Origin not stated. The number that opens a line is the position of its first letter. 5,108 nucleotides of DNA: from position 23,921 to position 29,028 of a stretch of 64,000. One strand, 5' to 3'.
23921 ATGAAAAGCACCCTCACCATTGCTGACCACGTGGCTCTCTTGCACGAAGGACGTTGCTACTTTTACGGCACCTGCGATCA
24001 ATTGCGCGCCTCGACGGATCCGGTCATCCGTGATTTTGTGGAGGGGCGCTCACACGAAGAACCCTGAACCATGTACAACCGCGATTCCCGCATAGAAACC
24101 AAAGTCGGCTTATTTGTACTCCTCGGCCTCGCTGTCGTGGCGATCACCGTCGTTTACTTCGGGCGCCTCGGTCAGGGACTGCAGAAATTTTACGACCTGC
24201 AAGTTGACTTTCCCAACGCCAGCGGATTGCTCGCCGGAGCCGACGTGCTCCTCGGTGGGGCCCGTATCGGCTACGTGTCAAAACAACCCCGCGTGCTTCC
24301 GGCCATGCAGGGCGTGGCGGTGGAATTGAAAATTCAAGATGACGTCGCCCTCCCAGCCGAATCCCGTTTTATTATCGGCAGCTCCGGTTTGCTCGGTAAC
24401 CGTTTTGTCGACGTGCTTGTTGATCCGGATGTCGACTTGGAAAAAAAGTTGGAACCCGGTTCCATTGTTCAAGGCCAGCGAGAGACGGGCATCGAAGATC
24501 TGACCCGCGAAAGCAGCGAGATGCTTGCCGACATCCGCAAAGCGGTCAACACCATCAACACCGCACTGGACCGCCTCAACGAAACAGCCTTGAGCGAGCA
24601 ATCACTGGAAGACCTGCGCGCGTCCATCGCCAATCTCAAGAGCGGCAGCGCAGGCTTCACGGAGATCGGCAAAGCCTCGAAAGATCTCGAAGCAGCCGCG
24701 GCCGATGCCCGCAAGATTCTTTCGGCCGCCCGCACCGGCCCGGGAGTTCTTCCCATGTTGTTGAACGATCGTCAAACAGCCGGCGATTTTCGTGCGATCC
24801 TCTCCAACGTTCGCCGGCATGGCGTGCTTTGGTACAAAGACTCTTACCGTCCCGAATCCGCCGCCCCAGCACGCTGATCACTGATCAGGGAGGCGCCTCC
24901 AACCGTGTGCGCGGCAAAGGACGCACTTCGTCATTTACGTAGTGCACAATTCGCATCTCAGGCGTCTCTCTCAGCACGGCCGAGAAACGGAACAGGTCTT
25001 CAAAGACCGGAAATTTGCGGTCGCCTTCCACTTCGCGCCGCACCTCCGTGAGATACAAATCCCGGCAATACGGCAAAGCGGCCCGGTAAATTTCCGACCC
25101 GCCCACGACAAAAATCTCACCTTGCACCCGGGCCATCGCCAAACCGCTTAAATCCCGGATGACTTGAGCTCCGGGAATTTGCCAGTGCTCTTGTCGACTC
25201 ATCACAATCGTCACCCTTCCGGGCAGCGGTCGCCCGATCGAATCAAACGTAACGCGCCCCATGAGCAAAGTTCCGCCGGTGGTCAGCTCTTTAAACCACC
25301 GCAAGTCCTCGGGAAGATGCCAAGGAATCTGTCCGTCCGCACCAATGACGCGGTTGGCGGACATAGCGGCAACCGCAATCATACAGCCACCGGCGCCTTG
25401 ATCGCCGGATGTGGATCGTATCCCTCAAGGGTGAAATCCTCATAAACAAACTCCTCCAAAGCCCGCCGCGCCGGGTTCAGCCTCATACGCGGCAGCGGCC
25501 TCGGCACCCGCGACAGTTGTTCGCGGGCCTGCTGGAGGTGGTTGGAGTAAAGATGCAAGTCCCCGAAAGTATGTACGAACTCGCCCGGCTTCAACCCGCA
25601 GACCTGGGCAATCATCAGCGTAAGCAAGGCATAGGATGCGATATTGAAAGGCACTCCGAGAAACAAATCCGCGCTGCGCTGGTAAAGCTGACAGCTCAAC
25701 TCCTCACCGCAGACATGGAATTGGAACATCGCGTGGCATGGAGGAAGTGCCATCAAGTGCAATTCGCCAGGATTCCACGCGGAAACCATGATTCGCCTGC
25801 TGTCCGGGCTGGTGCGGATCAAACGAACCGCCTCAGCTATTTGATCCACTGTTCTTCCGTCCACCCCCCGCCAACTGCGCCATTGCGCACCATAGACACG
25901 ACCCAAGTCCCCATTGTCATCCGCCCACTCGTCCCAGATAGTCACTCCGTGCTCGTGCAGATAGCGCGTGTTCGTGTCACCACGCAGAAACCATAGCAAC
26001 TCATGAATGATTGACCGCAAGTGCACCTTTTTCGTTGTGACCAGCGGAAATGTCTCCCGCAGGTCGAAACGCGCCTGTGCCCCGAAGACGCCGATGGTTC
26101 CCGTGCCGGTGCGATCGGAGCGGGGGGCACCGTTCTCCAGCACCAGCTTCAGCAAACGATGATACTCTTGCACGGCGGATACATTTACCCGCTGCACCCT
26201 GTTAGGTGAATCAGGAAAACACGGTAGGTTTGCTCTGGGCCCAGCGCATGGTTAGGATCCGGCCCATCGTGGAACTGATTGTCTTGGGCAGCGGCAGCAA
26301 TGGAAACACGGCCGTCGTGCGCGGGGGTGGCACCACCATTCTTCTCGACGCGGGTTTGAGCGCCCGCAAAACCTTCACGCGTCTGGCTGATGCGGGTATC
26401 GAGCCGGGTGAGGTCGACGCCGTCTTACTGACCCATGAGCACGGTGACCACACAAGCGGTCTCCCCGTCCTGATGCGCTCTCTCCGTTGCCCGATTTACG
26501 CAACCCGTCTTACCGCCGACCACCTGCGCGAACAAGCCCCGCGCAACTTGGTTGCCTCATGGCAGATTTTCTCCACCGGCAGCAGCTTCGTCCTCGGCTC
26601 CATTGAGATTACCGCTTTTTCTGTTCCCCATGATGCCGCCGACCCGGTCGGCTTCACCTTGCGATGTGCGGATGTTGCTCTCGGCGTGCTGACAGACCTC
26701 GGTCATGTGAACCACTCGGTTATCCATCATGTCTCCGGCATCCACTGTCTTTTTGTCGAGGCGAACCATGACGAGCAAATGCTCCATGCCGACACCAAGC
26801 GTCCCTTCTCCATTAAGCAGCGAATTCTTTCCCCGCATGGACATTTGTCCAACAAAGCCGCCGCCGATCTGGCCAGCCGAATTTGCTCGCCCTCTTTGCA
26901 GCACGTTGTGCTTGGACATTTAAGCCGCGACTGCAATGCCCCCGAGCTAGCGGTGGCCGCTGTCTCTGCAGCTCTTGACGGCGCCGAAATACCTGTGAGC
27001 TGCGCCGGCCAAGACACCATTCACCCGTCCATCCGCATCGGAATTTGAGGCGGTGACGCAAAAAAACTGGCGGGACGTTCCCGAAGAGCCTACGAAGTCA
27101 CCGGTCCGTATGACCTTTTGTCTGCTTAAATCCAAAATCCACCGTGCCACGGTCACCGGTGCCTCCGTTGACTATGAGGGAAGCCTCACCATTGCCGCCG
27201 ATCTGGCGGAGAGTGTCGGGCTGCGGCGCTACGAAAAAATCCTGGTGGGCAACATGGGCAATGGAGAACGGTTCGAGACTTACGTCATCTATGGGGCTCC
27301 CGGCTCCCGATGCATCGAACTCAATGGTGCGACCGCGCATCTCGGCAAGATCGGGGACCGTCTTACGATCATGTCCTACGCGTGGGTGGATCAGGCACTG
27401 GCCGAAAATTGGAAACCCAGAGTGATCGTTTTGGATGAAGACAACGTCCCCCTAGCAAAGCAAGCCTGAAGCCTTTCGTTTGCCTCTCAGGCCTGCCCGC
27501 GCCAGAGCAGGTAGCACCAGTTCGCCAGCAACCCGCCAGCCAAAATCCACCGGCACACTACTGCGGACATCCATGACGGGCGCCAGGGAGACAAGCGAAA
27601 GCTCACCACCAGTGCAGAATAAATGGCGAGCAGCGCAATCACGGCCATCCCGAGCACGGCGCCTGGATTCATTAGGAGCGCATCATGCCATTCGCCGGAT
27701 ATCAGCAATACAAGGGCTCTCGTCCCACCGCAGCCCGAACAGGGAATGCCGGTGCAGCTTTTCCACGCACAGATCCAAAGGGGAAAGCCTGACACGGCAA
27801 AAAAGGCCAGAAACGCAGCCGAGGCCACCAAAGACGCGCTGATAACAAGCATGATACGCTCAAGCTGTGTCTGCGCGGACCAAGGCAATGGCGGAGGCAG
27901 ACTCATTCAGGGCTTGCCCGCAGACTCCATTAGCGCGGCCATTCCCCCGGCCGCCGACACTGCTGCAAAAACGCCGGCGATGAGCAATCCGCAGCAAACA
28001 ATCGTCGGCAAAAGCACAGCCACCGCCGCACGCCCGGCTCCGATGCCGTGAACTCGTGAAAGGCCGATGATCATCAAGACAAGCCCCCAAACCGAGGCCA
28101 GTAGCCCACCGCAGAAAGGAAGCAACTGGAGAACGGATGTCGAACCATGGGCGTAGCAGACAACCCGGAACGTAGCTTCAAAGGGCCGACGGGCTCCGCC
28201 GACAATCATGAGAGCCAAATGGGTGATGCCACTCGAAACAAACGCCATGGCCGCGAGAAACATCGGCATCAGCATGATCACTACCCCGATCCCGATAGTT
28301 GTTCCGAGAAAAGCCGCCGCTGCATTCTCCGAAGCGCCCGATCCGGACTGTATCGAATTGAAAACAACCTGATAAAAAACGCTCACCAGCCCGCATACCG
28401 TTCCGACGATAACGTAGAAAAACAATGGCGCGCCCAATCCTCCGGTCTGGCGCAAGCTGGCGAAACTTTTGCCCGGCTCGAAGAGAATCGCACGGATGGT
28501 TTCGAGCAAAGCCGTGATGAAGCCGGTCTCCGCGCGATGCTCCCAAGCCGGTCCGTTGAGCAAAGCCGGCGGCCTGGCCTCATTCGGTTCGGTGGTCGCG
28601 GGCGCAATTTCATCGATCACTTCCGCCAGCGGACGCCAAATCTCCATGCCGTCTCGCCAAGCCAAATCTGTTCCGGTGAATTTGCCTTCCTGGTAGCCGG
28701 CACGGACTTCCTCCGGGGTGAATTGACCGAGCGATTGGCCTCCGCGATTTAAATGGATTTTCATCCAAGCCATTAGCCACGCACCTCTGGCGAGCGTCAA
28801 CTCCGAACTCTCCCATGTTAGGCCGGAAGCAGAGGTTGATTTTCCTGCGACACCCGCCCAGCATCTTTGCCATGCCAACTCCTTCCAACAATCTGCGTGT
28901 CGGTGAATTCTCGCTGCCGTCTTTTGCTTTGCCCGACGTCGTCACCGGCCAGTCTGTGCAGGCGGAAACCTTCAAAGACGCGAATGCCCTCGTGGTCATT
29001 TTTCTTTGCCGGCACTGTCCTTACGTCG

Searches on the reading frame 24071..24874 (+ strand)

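Call 33: search_protein_families(library=pfam, proteins=[window:24071-24874:+], max_evalue=0.001)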
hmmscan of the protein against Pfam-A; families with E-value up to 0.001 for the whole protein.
window:24071-24874:+ (268 aa): 1 family
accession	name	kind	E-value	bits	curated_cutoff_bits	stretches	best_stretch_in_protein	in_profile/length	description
PF02470.25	MlaD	-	1.6e-11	44.7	25.1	1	41-115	3-78/81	MlaD protein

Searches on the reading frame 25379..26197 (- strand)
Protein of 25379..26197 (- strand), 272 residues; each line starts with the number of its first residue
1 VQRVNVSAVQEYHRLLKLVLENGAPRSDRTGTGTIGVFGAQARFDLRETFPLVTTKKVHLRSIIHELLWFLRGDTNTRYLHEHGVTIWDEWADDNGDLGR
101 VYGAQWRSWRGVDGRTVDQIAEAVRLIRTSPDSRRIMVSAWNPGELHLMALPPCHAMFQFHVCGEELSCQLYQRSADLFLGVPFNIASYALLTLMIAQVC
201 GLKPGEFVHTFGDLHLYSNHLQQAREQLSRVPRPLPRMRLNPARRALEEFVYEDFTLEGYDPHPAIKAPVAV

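Call 33: search_protein_families(library=pfam, proteins=[window:25379-26197:-], max_evalue=0.001)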
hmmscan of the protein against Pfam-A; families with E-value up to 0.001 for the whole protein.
window:25379-26197:- (272 aa): 1 family
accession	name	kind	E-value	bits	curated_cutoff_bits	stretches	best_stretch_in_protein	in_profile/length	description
PF00303.24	Thymidylat_synt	-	8.8e-121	402.5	24.3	1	10-272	1-266/266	Thymidylate synthase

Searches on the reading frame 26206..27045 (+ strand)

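Call 33: search_protein_families(library=pfam, proteins=[window:26206-27045:+], max_evalue=0.001)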
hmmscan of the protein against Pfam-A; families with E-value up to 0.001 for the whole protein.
window:26206-27045:+ (280 aa): 4 families
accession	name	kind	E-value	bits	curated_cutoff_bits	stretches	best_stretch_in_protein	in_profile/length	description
PF12706.13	Lactamase_B_2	-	6e-25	88.5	27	1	43-228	1-192/200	Beta-lactamase superfamily domain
PF00753.33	Lactamase_B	-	8.2e-17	62.2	22.7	1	31-144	4-104/196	Metallo-beta-lactamase superfamily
PF13483.12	Lactamase_B_3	-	2.9e-05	24.5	24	1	34-170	8-117/160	Beta-lactamase superfamily domain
PF16661.11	Lactamase_B_6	-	0.00015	21.6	27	1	42-101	6-73/193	Metallo-beta-lactamase superfamily domain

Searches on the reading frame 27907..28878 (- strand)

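Call 33: search_protein_families(library=pfam, proteins=[window:27907-28878:-], max_evalue=0.001)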
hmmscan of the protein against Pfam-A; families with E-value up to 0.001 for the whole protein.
window:27907-28878:- (323 aa): 2 families
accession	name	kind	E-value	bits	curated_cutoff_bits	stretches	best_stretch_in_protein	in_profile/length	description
PF04893.22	Yip1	-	7.9e-15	55.6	28.6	1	130-300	2-171/173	Yip1 domain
PF14237.11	GYF_2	-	1.6e-08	34.6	25.8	1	42-87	2-47/50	GYF domain 2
